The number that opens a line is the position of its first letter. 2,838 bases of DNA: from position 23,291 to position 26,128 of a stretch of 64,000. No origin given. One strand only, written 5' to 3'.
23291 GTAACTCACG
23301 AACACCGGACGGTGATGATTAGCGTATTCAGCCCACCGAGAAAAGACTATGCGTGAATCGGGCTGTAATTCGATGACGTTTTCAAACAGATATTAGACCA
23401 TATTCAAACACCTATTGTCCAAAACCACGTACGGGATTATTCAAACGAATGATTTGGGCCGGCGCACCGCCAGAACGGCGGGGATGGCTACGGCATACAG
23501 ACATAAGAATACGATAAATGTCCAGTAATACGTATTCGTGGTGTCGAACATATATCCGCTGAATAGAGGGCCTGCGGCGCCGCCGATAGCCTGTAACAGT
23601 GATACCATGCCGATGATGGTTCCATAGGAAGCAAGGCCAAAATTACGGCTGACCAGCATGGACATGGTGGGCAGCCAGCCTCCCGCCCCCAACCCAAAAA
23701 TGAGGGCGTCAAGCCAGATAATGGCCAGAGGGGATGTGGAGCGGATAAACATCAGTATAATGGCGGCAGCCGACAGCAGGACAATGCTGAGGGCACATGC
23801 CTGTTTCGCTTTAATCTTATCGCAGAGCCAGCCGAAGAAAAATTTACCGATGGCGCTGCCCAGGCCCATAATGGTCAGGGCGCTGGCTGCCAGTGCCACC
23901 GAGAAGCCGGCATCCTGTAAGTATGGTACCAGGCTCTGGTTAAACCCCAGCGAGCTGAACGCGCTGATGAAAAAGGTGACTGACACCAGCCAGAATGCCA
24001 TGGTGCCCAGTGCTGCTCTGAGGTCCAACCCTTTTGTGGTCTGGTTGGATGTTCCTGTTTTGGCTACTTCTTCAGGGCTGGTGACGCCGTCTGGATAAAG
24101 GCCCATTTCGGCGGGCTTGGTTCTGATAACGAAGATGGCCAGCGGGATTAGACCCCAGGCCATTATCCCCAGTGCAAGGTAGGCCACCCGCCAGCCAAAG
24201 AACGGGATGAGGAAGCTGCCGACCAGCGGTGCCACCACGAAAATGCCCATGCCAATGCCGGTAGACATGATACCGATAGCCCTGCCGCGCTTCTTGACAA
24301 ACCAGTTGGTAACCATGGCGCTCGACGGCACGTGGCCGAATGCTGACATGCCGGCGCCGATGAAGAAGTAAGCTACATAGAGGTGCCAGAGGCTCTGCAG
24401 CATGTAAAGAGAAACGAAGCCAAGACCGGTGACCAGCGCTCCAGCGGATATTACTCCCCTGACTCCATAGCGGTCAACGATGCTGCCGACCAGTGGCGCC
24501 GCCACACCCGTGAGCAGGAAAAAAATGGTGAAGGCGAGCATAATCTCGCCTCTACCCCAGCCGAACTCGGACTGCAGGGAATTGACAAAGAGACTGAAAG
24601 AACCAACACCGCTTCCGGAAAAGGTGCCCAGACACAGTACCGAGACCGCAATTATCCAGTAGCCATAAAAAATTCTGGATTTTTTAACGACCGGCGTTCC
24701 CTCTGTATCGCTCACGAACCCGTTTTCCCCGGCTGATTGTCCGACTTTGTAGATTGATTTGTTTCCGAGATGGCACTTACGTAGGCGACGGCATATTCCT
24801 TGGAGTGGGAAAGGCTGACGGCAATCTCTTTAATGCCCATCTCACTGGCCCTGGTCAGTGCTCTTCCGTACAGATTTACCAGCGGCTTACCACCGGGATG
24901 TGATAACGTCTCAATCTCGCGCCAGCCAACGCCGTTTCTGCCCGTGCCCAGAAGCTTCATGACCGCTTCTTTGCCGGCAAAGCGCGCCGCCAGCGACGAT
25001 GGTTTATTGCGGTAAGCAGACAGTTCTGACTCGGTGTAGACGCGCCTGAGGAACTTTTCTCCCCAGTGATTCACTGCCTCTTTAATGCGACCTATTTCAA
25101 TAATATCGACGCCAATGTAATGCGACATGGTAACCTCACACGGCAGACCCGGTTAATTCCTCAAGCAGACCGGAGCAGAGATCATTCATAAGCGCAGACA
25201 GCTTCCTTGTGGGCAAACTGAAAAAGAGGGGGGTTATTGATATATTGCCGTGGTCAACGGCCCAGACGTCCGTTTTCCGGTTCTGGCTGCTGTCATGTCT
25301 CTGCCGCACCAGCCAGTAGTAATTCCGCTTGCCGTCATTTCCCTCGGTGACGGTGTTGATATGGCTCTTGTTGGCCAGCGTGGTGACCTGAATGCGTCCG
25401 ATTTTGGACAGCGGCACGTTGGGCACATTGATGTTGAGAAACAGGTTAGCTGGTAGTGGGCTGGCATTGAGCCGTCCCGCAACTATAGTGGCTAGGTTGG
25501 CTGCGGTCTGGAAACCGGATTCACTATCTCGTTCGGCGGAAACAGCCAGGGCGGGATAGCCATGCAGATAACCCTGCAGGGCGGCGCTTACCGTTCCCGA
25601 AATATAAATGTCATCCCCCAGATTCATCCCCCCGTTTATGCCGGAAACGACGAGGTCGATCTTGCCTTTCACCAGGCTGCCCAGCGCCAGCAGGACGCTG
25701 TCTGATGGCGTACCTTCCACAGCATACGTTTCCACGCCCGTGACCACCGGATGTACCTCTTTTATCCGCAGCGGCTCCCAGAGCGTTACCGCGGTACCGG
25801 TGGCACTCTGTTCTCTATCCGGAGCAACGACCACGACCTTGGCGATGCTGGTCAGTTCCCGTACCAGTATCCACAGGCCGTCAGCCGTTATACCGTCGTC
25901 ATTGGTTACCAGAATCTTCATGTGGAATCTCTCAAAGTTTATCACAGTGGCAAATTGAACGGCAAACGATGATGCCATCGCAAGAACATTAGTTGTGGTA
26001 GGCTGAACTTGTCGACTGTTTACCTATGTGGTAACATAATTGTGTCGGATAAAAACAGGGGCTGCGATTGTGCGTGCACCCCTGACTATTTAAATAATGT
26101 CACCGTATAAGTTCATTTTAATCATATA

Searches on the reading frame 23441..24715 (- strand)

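Call 28: search_protein_families(library=pfam, proteins=[window:23441-24715:-], max_evalue=0.00001)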
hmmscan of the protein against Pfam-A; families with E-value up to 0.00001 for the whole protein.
window:23441-24715:- (424 aa): 1 family
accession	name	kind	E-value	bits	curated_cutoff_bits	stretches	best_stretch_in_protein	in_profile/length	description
PF07690.21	MFS_1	-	7e-52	176.9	33.4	1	27-383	2-347/347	Major Facilitator Superfamily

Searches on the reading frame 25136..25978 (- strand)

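Call 28: search_protein_families(library=pfam, proteins=[window:25136-25978:-], max_evalue=0.00001)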
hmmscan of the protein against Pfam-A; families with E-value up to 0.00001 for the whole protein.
window:25136-25978:- (280 aa): 1 family
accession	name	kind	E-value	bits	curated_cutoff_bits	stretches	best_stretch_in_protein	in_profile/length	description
PF01975.23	SurE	-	2.5e-55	187.6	22.1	1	22-205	1-186/189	Survival protein SurE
